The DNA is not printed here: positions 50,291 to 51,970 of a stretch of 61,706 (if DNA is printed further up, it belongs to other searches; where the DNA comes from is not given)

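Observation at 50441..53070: Two-gene nuclease operon (beta-CASP MBL + PD-(D/E)xK protein): candidate undescribed defence module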

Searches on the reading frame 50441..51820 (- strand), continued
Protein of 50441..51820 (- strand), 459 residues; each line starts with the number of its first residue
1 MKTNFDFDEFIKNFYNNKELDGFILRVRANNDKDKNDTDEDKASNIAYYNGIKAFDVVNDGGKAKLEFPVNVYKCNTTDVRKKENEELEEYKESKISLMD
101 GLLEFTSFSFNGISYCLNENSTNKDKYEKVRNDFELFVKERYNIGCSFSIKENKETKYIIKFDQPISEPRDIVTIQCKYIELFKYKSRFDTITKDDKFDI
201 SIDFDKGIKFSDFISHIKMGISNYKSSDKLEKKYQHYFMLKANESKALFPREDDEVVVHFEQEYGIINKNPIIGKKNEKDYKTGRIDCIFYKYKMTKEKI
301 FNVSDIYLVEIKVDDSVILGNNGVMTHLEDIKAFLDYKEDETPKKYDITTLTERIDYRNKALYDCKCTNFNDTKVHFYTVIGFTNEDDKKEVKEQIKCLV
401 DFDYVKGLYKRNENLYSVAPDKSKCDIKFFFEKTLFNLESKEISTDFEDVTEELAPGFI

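Call 33: fold_search(model_id=the predicted structure, library=pdb)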
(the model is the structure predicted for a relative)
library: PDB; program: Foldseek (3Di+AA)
matches with E <= 10: 1117; with E <= 0.001: 0
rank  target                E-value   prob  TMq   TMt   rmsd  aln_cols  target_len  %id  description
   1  2mq8_MODEL_1_A        9.3e-03  0.99  0.15  0.45   6.4       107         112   11  Solution NMR Structure of De novo designed protein LFR1 1 with ferredoxin fold, Northeast Structural Genomics  (released 2014-08-20)
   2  5eoy_A                2.4e-02  0.08  0.09  0.11  20.6       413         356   10  Pseudomonas aeruginosa SeMet-PilM bound to ADP (released 2016-04-27)
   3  2ec2_A                3.0e-02  0.60  0.12  0.30  11.6       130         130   10  Crystal structure of transposase from Sulfolobus tokodaii (released 2007-02-27)
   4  2a6m_B                3.3e-02  0.57  0.12  0.28  14.6       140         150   12  Crystal Structure of the ISHp608 Transposase (released 2005-10-25)
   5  1vr6_D                3.7e-02  0.11  0.10  0.12  19.2       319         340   12  Crystal structure of Phospho-2-dehydro-3-deoxyheptonate aldolase (DAHP synthase) (TM0343) from Thermotoga Maritima at  (released 2005-03-08)
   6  9kce_D                4.0e-02  0.05  0.09  0.08  24.3       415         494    7  Crystal Structure of the ATP analog-bound closed state of Thermotoga maritima MutS2 (released 2025-09-10)
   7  2xm3_C                5.5e-02  0.72  0.13  0.35   9.8       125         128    9  Deinococcus radiodurans ISDra2 Transposase Left end DNA complex (released 2010-10-13)
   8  5m3c_A                5.9e-02  0.11  0.13  0.14  18.6       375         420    9  Structure of the hybrid domain (GGDEF-EAL) of PA0575 from Pseudomonas aeruginosa PAO1 at 2.8 Ang. with GTP and Ca2+ bo (released 2017-12-20)
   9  5eq6_A                5.9e-02  0.06  0.09  0.11  20.5       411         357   10  Pseudomonas aeruginosa PilM bound to AMP-PNP (released 2016-04-27)
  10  9gad_F                6.2e-02  0.75  0.13  0.33   6.9       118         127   16  Structure and catalytic mechanism of SAM-AMP lyase in Clostridium botulinum CorA-associated type III CRISPR system (released 2025-07-02)
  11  2xma_A                6.9e-02  0.75  0.14  0.35   9.5       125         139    8  DEINOCOCCUS RADIODURANS ISDRA2 TRANSPOSASE RIGHT END DNA COMPLEX (released 2010-10-13)
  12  1q8b                  7.3e-02  0.87  0.14  0.47   5.4       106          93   13  Structural Genomics, protein YJCS (released 2004-03-30)
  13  6wi5_A                7.3e-02  0.82  0.14  0.47   5.5       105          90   10  De novo designed protein Foldit4 (released 2020-04-22)
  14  1vqs_A                7.7e-02  0.77  0.14  0.44   6.6       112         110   13  Crystal structure of a nipsnap family protein with unknown function (atu4242) from agrobacterium tumefaciens str. c58  (released 2005-01-11)
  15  2op5_C                7.7e-02  0.69  0.12  0.36   9.0       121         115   11  CRYSTAL STRUCTURE OF A DIMERIC FERREDOXIN-LIKE PROTEIN (JCVI_PEP_1096672785533) FROM UNCULTURED MARINE ORGANISM AT 2.2 (released 2007-02-06)
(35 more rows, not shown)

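Call 35: search_solved_structures(query=A1, max_evalue=10, show_alignments=2)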
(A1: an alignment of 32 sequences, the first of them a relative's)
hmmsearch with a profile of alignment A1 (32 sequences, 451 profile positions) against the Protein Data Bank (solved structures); distinct sequences matched with E-value up to 10: 0.
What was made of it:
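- On PD-(D/E)xK nuclease superfamily: There is no PDB profile hit (call 35).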

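Call 36: search_protein_families(library=pfam, alignment_id=A1, max_evalue=1)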
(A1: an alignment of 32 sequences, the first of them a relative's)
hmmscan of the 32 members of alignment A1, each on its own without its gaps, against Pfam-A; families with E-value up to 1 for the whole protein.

A. member 1, P0001 (459 aa): 0 families

B. families by the number of members that match (of 32 scanned): 15 families
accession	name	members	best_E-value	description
PF08011.17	PDDEXK_9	1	0.00013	PD-(D/E)XK nuclease superfamily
PF00709.27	Adenylsucc_synt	1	0.00068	Adenylosuccinate synthetase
PF23176.1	bHLH_LHW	1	0.0016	Transcription factor LHW bHLH domain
PF00778.23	DIX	1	0.0061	DIX domain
PF10241.14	KxDL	1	0.036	Uncharacterized conserved protein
PF14192.12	DUF4314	1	0.045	Domain of unknown function (DUF4314)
PF08203.16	RNA_polI_A14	1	0.072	Yeast RNA polymerase I subunit RPA14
PF22271.1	DUF6955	1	0.077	Family of unknown function (DUF6955)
PF20621.3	DUF6806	1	0.093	Family of unknown function (DUF6806)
PF08605.16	Rad9_Rad53_bind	1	0.1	Fungal Rad9-like Rad53-binding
PF05184.20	SapB_1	1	0.12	Saposin-like type B, region 1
PF23376.1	Fn3_VIN3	1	0.13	VIN3-like, fibronectin type-III domain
PF14154.11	DUF4306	1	0.21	Domain of unknown function (DUF4306)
PF10955.13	Fin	1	0.25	Anti-sigma-F factor Fin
PF00963.24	Cohesin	1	0.47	Cohesin domain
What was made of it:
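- On PD-(D/E)xK nuclease superfamily: One of 32 members hits PDDEXK_9 at 1.3e-4 (call 36).
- Closest known: PD-. Same: One homolog weakly hits Pfam PDDEXK_9 (1.3e-4; call 36).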

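Call 40: search_protein_families(library=pfam, proteins=[L029:7604-10714:+, L029:1571-2599:+, L029:2600-3502:+, L029:3495-4100:+, L029:6175-6864:+, L029:6867-7601:+, L029:10995-11651:-, L029:11683-12579:-, L029:12720-13592:-], max_evalue=0.01)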
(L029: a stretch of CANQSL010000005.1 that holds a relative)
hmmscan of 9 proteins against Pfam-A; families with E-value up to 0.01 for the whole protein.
L029:7604-10714:+ (1036 aa): 4 families
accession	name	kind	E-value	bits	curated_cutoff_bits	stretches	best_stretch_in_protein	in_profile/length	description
PF12706.13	Lactamase_B_2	-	3.3e-08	33.8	27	1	55-192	31-171/200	Beta-lactamase superfamily domain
PF13483.12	Lactamase_B_3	-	1.7e-05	25.3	24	1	21-183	14-131/160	Beta-lactamase superfamily domain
PF07521.17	RMMBL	-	3e-05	24.4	21.6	1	352-389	5-43/63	Zn-dependent metallo-hydrolase RNA specificity domain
PF00753.33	Lactamase_B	-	0.00062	20.2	22.7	1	24-80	15-69/196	Metallo-beta-lactamase superfamily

L029:1571-2599:+ (342 aa): 0 families

L029:2600-3502:+ (300 aa): 1 family
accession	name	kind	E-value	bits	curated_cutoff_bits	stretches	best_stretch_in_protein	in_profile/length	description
PF00467.35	KOW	-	1.5e-06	28.2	22.3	1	243-270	1-28/32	KOW motif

L029:3495-4100:+ (201 aa): 2 families
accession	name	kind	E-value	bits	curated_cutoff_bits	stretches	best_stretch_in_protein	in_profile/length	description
PF00270.35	DEAD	-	0.0068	16.6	26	1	88-164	86-156/167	DEAD/DEAH box helicase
PF00004.35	AAA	-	0.0081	17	21.2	0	109-168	43-111/131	ATPase family associated with various cellular activities (AAA)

L029:6175-6864:+ (229 aa): 0 families

L029:6867-7601:+ (244 aa): 1 family
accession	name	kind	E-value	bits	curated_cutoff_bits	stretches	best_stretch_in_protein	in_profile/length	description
PF03796.21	DnaB_C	-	0.0011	18.8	27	1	11-109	21-109/255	DnaB-like helicase C terminal domain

L029:10995-11651:- (218 aa): 0 families

L029:11683-12579:- (298 aa): 2 families
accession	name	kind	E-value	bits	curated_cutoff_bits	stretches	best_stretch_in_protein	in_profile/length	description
PF00149.33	Metallophos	-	1.7e-13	51.9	21.5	1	20-202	2-190/191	Calcineurin-like phosphoesterase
PF12850.12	Metallophos_2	-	0.00036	21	27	1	20-201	2-117/154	Calcineurin-like phosphoesterase superfamily domain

L029:12720-13592:- (290 aa): 4 families
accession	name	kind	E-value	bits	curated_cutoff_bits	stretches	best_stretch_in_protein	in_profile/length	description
PF00126.33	HTH_1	-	1.1e-21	77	26.6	1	5-64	1-60/60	Bacterial regulatory helix-turn-helix protein, lysR family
PF03466.25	LysR_substrate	-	7.2e-21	75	28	1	90-289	3-205/209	LysR substrate binding domain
PF16088.10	BORCS7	-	0.0025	18.5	27.3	0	148-189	57-98/103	BLOC-1-related complex sub-unit 7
PF01022.26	HTH_5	-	0.0033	17.7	22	1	24-44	22-42/47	Bacterial regulatory protein, arsR family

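Call 42: find_related_loci(query=A1, collection=viral_contigs, flank=10000)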
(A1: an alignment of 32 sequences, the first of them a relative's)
Query A1 (459 aa) in viral_contigs; peptide patterns used: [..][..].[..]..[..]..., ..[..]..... (x = any residue, [..] = any of these).
129 stretches matched a pattern, but none encodes a relative of the query by tblastn (E <= 1e-3).
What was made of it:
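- The IMG/VR pattern scan, run for the partner only, found nothing (call 42).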

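Call 45: search_protein_families(library=pfam, proteins=[L018:14770-19542:+, L018:12804-13442:+, L018:11386-12006:+, L018:8944-9909:+, L018:6816-8012:+, L018:4338-5822:+, L018:19551-20438:+, L018:2649-3647:+, L018:8118-8894:+, L018:7-1326:+], max_evalue=0.01)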
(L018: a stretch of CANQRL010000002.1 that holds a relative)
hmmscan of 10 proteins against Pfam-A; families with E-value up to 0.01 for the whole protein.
L018:14770-19542:+ (1590 aa): 12 families
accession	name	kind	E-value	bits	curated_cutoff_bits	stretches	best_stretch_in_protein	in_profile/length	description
PF07733.18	DNA_pol3_alpha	-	4.5e-53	181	23.9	1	967-1241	3-260/260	Bacterial DNA polymerase III alpha NTPase domain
PF00929.31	RNase_T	-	2.4e-34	119.7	24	1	468-626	1-164/164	Exonuclease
PF17657.6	DNA_pol3_finger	-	5.8e-25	88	22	1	1245-1386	2-151/166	Bacterial DNA polymerase III alpha subunit finger domain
PF14579.12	HHH_6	-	4.8e-12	46.4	25.6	1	1501-1584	1-86/90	Helix-hairpin-helix motif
PF14480.11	DNA_pol3_a_NI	-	5.2e-12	46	22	1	5-75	1-71/72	DNA polymerase III polC-type N-terminus I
PF02811.25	PHP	-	2.1e-10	41.6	26.4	2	330-399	1-58/164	PHP domain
PF01336.31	tRNA_anti-codon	-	5e-05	23.6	27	1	233-299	3-62/75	OB-fold nucleic acid binding domain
PF01612.26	DNA_pol_A_exo1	-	5.8e-05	23.4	23.6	1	548-611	78-134/173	3'-5' exonuclease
PF16473.11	Rv2179c-like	-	0.00096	19.3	27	1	468-627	3-174/177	3'-5' exoribonuclease Rv2179c-like domain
PF11490.13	DNA_pol3_a_NII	-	0.004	17.5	26.3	1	92-194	5-107/117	DNA polymerase III polC-type N-terminus II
PF12836.13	HHH_3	-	0.0062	17.1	27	0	1532-1564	19-52/65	Helix-hairpin-helix motif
PF03934.19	T2SSK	-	0.0065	17.2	24.2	0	1530-1567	13-50/63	Type II secretion system (T2SS), protein K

L018:12804-13442:+ (212 aa): 1 family
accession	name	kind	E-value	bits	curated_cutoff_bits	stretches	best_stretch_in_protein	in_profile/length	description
PF05763.18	DUF835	-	0.00063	20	33.1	1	89-159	34-102/136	Protein of unknown function (DUF835)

L018:11386-12006:+ (206 aa): 0 families

L018:8944-9909:+ (321 aa): 2 families
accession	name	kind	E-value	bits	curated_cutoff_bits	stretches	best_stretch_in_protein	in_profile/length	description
PF02272.25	DHHA1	-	9.5e-13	48.9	25.9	1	227-312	11-102/102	DHHA1 domain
PF01368.27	DHH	-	2.2e-12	47.8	28.1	1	16-147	1-121/125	DHH family, N-terminal domain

L018:6816-8012:+ (398 aa): 1 family
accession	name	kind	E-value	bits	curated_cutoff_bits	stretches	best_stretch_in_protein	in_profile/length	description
PF00871.23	Acetate_kinase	-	8e-156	519.1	22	1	2-391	1-392/392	Acetokinase family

L018:4338-5822:+ (494 aa): 3 families
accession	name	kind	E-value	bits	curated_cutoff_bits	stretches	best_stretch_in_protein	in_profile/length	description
PF00152.25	tRNA-synt_2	-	7.3e-87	291.7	25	1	152-490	2-307/308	tRNA synthetases class II (D, K and N)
PF01336.31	tRNA_anti-codon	-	2.9e-16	59.6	27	1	58-132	1-72/75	OB-fold nucleic acid binding domain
PF01409.25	tRNA-synt_2d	-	6.6e-06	26.2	19.8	1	246-298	107-157/246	tRNA synthetases class II core domain (F)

L018:19551-20438:+ (295 aa): 0 families

L018:2649-3647:+ (332 aa): 8 families
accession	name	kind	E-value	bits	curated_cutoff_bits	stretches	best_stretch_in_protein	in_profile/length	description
PF01207.24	Dus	-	7.9e-92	308.1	20.4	1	17-319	2-303/311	Dihydrouridine synthase (Dus)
PF00977.27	His_biosynth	-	2e-06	27.9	23.6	1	115-230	101-220/228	Histidine biosynthesis protein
PF01680.23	SOR_SNZ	-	2.6e-06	27.9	27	1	156-226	22-96/207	SOR/SNZ family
PF01180.27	DHO_dh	-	0.00019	21.2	27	0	58-219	92-260/291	Dihydroorotate dehydrogenase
PF13378.12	MR_MLE_C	-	0.0019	18.4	29.4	1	114-229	25-126/219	Enolase C-terminal domain-like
PF00724.26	Oxidored_FMN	-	0.0021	17.9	27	0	166-241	259-334/342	NADH:flavin oxidoreductase / NADH oxidase family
PF13714.12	PEP_mutase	-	0.0075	16.3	31.5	0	123-197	54-131/240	Phosphoenolpyruvate phosphomutase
PF03740.19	PdxJ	-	0.0081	15.7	24.5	0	150-177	17-44/234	Pyridoxal phosphate biosynthesis protein PdxJ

L018:8118-8894:+ (258 aa): 2 families
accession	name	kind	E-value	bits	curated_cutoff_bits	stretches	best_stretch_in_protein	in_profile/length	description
PF03372.29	Exo_endo_phos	-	3.1e-12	47.1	24.5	1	6-229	1-206/225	Endonuclease/Exonuclease/phosphatase family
PF14529.12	Exo_endo_phos_2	-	0.0013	19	27.4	0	147-251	6-116/117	Endonuclease-reverse transcriptase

L018:7-1326:+ (439 aa): 22 families
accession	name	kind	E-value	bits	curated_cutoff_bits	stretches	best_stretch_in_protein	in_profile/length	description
PF01926.29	MMR_HSR1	-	5e-60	201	21.9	2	8-122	2-113/113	50S ribosome-binding GTPase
PF14714.11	KH_dom-like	-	1.2e-31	109.2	27.3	1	354-433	2-81/81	KH-domain-like of EngA bacterial GTPase enzymes, C-terminal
PF02421.24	FeoB_N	-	3.2e-30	105.2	27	2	8-135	3-127/156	Ferrous iron transport protein B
PF00009.33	GTP_EFTU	-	1.7e-24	86.9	26.5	2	175-346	3-185/188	Elongation factor Tu GTP binding domain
PF03193.22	RsgA_GTPase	-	7.3e-13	49.1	30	1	85-235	23-170/174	RsgA GTPase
PF00350.29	Dynamin_N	-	1.3e-11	45.3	27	0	180-211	3-33/168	Dynamin family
PF08477.19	Roc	-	1.9e-09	38.2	27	1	8-124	2-119/119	Ras of Complex, Roc, domain of DAPkinase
PF04548.22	AIG1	-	6.1e-09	36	27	2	9-107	4-105/212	AIG1 family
PF00071.28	Ras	-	4.9e-08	33.2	21.6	1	177-346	1-159/162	Ras family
PF00025.27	Arf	-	2.1e-07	31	22.3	1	8-95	17-92/174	ADP-ribosylation factor family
PF10662.15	PduV-EutP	-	6.4e-07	29.7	21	1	8-160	4-140/143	Ethanolamine utilisation - propanediol utilisation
PF03029.23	ATP_bind_1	-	3.2e-05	24.3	27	0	209-331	77-194/240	Conserved hypothetical ATP binding protein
PF16897.10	MMR_HSR1_Xtn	-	4.1e-05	24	35.2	0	95-163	37-102/106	C-terminal region of MMR_HSR1 domain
PF09439.16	SRPRB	-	5e-05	23.2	25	1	4-94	2-82/178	Signal recognition particle receptor beta subunit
PF00910.28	RNA_helicase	-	0.00015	22.7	21.5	0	180-242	3-68/105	RNA helicase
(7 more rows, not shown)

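Call 60: search_protein_families(library=phrogs, proteins=[L001:2610-3212:+, L001:5296-5976:+, L001:5979-6713:+, L018:12804-13442:+, L018:11386-12006:+], max_evalue=0.01)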
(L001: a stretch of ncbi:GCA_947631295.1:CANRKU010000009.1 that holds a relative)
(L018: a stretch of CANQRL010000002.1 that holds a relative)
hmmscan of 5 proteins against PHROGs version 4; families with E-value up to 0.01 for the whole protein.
L001:2610-3212:+ (200 aa): 0 families

L001:5296-5976:+ (226 aa): 1 family
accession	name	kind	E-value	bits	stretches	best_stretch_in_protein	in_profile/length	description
phrog_34803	-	unknown function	0.0061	17.1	1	55-143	54-140/244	-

L001:5979-6713:+ (244 aa): 0 families

L018:12804-13442:+ (212 aa): 0 families

L018:11386-12006:+ (206 aa): 0 families
